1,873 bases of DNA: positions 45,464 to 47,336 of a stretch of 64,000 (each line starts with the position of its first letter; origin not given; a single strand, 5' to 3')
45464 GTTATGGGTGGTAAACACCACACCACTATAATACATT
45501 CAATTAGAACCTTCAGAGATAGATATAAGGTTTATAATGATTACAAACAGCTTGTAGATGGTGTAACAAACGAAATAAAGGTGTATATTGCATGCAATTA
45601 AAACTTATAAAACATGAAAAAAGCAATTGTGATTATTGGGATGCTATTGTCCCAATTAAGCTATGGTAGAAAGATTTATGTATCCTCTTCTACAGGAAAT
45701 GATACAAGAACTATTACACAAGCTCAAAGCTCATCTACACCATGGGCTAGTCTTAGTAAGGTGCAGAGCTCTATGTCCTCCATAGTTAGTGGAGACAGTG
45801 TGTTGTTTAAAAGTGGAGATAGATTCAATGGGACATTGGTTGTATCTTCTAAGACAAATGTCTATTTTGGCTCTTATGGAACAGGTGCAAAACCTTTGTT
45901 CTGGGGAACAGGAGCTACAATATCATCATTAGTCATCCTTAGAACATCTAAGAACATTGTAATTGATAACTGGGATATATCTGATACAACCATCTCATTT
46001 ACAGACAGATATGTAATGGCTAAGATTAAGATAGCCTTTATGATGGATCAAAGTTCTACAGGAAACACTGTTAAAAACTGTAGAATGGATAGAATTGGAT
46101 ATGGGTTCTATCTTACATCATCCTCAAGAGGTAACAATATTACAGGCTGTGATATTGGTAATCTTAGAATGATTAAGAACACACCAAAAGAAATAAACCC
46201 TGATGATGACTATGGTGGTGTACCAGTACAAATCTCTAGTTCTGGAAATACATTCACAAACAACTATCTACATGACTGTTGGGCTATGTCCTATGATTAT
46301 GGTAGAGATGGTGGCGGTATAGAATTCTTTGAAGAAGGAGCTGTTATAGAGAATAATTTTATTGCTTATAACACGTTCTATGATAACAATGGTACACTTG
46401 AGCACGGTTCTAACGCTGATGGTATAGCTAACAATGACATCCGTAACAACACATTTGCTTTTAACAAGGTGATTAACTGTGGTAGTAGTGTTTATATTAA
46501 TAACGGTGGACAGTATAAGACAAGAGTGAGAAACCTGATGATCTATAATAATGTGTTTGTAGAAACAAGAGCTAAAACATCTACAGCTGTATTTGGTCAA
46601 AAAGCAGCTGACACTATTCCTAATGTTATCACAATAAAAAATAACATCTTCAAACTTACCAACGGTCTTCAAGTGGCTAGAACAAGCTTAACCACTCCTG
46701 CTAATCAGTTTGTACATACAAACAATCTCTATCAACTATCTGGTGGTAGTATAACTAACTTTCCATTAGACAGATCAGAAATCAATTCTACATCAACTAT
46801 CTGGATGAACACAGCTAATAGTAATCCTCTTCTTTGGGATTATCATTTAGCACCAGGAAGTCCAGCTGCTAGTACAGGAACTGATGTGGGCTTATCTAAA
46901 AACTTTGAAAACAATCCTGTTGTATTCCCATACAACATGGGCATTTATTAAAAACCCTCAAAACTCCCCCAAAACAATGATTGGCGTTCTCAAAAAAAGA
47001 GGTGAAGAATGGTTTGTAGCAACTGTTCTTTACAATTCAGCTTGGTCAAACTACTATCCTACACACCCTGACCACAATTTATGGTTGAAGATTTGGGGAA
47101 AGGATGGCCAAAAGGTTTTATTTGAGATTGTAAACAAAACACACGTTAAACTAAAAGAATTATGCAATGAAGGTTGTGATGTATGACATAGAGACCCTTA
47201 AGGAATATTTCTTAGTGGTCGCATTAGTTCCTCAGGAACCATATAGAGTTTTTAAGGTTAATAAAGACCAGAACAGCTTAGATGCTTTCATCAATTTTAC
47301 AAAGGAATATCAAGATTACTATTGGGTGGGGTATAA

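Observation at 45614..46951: Signal-peptide beta-helix protein encoded in the early/replication module rather than with tail genes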

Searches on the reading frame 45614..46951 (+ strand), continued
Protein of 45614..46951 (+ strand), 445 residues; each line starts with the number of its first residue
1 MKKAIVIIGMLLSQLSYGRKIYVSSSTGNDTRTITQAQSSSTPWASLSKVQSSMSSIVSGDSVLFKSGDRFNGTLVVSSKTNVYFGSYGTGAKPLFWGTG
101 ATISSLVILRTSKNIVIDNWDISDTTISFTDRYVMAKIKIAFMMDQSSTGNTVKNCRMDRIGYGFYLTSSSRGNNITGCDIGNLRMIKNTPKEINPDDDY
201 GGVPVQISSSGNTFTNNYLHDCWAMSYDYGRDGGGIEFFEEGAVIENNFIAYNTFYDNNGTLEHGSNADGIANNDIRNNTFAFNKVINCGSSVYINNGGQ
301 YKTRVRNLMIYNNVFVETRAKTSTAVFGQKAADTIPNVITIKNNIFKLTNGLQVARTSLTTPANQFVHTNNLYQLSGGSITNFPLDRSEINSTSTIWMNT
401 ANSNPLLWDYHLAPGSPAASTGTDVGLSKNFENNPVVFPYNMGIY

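Call 80: search_protein_families(library=ncbifam, proteins=[L020:10291-11679:-, L020:11688-12779:-, L020:12782-13669:-, L020:13644-14684:-, L020:14677-15705:-, L020:15702-16898:-, L020:6701-7804:+, L020:6125-6676:+, window:45614-46951:+, L020:7983-10283:+], max_evalue=0.001)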
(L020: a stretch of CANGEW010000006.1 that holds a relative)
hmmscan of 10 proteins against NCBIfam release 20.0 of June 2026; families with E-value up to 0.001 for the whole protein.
L020:10291-11679:- (462 aa): 10 families
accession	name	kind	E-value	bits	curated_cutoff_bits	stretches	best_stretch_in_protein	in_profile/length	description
TIGR03023.1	WcaJ_sugtrans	equivalog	9.2e-117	391.1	410.75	1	16-462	2-453/453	undecaprenyl-phosphate glucose phosphotransferase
TIGR03025.1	EPS_sugtrans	subfamily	7e-108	361.7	295.55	1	16-459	2-443/445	exopolysaccharide biosynthesis polyprenyl glycosylphosphotransferase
NF007518.0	PRK10124.1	equivalog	4e-75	253.3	684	1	17-456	25-459/464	undecaprenyl-phosphate glucose phosphotransferase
TIGR03022.1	WbaP_sugtrans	subfamily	5.7e-63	213.7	403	1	13-457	1-452/456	undecaprenyl-phosphate galactose phosphotransferase WbaP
NF050817.1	PolSacchBiosHfsE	equivalog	4.7e-51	174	750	1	131-459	132-463/467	polysaccharide biosynthesis protein HfsE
TIGR03013.1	EpsB_2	subfamily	1.2e-50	172.9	393.35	1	15-452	5-434/443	TIGR03013 family XrtA/PEP-CTERM system glycosyltransferase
NF052601.1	undeca_RfbP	equivalog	1.8e-45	155.1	330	1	263-454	37-235/244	undecaprenyl-phosphate galactose phosphotransferase family protein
NF041877.1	EPS_EpsZ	equivalog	1.3e-42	146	800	1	79-457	79-455/459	exopolysaccharide biosynthesis polyisoprenyl-phosphate hexose-1-phosphate transferase EpsZ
NF011751.0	PRK15204.1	equivalog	6.5e-31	107.4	907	1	8-458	12-473/476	undecaprenyl-phosphate galactose phosphotransferase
NF045514.1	glycotran_HepC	equivalog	2.6e-22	79.2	140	1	267-386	113-218/220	heterocyst development glycosyltransferase HepC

L020:11688-12779:- (363 aa): 2 families
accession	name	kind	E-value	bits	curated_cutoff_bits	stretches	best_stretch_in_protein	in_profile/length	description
TIGR00236.1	wecB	equivalog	3.8e-95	319.1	210.15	1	1-360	1-364/366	non-hydrolyzing UDP-N-acetylglucosamine 2-epimerase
TIGR03568.1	NeuC_NnaA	equivalog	4.8e-25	88.2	235.9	1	2-298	2-304/365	UDP-N-acetylglucosamine 2-epimerase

L020:12782-13669:- (295 aa): 0 families

L020:13644-14684:- (346 aa): 9 families
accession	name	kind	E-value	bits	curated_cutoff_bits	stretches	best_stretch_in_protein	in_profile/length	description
NF040723.1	UDP-GlcNAcDh_Arch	equivalog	1.8e-30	106.5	450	1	2-264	1-248/302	UDP-N-acetylglucosamine 3-dehydrogenase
TIGR04380.1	myo_inos_iolG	equivalog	1.2e-23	83.5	355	1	1-253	1-252/330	inositol 2-dehydrogenase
NF052479.1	LevoglcsnDh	equivalog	4.4e-18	65.1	650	1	2-198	4-211/386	levoglucosan dehydrogenase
NF058561.1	BT_2158_fam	equivalog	6e-17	61.4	750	1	2-145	36-179/487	glycoside 3-dehydrogenase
NF008607.0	PRK11579.1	subfamily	7.3e-13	48.2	330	1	2-188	5-188/346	oxidoreductase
NF052679.1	InsChiInosDhIolG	equivalog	4.7e-10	39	540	1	2-142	3-147/343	bifunctional inositol 2-dehydrogenase/D-chiro-inositol 1-dehydrogenase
NF058563.1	BT_2159_fam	equivalog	2e-07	30.4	650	1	2-143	1-143/350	disaccharide 3-dehydrogenase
NF041392.1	XylDh_Gfo6_Halo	equivalog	2.2e-07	30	350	1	54-252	74-274/350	D-xylose 1-dehydrogenase Gfo6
NF007574.0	PRK10206.1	equivalog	0.00019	20.6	352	1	2-144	3-147/345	oxidoreductase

L020:14677-15705:- (342 aa): 1 family
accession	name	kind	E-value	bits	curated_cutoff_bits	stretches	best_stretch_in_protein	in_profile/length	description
TIGR03590.1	PseG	equivalog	7.2e-05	22.5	153.55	1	244-276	236-268/280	UDP-2,4-diacetamido-2,4,6-trideoxy-beta-L-altropyranose hydrolase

L020:15702-16898:- (398 aa): 0 families

L020:6701-7804:+ (367 aa): 1 family
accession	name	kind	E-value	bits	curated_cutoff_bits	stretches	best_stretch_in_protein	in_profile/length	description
NF045576.1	BT_3928_fam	equivalog_domain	7.9e-12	45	250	1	11-166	4-164/358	BT_3928 family protein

L020:6125-6676:+ (183 aa): 0 families

window:45614-46951:+ (445 aa): 1 family
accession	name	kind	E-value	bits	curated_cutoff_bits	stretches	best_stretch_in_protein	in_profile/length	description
NF047897.1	LctobiosidLnbX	equivalog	1e-05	23.6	2500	1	16-75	41-97/1498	lacto-N-biosidase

L020:7983-10283:+ (766 aa): 2 families
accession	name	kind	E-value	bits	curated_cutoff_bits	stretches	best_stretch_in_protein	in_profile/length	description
NF038113.1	T9SSA_dep_M36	equivalog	4.4e-12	45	885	1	669-764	773-867/869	T9SS-dependent M36 family metallopeptidase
TIGR04183.1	Por_Secre_tail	domain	2.4e-11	43.4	23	1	693-765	1-71/72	T9SS type A sorting domain-containing protein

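Call 90: search_protein_representatives(protein=window:45614-46951:+)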
Query: 445 residues. Proteins with E-value up to 0.001 (for the whole library): 2108; up to 1e-10: 695; up to 1e-30: 147. The best 150 are listed.
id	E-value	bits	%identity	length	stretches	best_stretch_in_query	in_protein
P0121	6.0e-280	944.6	53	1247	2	10-445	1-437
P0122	2.9e-174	596.4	38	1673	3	40-444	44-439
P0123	7.2e-162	555.6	44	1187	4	1-445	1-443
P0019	1.9e-158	544.3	57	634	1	10-444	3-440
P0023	2.2e-157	540.8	56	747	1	5-444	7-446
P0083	2.2e-126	438.6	51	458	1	17-444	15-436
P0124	2.1e-119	415.7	37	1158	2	14-444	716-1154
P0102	5.2e-113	394.6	49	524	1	1-443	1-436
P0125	3.8e-102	358.8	43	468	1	6-445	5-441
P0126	5.3e-97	341.8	46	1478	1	6-437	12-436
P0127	1.1e-96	340.8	37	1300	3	34-444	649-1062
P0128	1.9e-94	333.4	46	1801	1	12-437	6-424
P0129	6.7e-94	331.6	46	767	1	7-438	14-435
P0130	4.3e-86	305.9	44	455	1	21-444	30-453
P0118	1.1e-83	298.0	41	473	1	14-445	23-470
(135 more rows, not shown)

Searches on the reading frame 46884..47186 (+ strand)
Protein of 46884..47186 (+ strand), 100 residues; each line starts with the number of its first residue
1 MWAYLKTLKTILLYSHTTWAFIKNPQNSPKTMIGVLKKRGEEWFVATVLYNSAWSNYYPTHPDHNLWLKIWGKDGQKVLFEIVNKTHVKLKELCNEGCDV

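Call 3: search_protein_families(library=pfam, proteins=[window:46884-47186:+], max_evalue=0.1)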
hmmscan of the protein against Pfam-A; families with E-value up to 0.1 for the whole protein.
window:46884-47186:+ (100 aa): 1 family
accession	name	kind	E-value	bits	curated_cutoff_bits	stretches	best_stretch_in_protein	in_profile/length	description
PF15297.11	CKAP2_C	-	0.082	12.5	27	1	61-98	76-113/348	Cytoskeleton-associated protein 2 C-terminus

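Call 4: search_protein_families(library=phrogs, proteins=[window:46884-47186:+], max_evalue=0.01)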
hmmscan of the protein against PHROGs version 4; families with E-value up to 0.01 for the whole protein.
window:46884-47186:+ (100 aa): 0 families
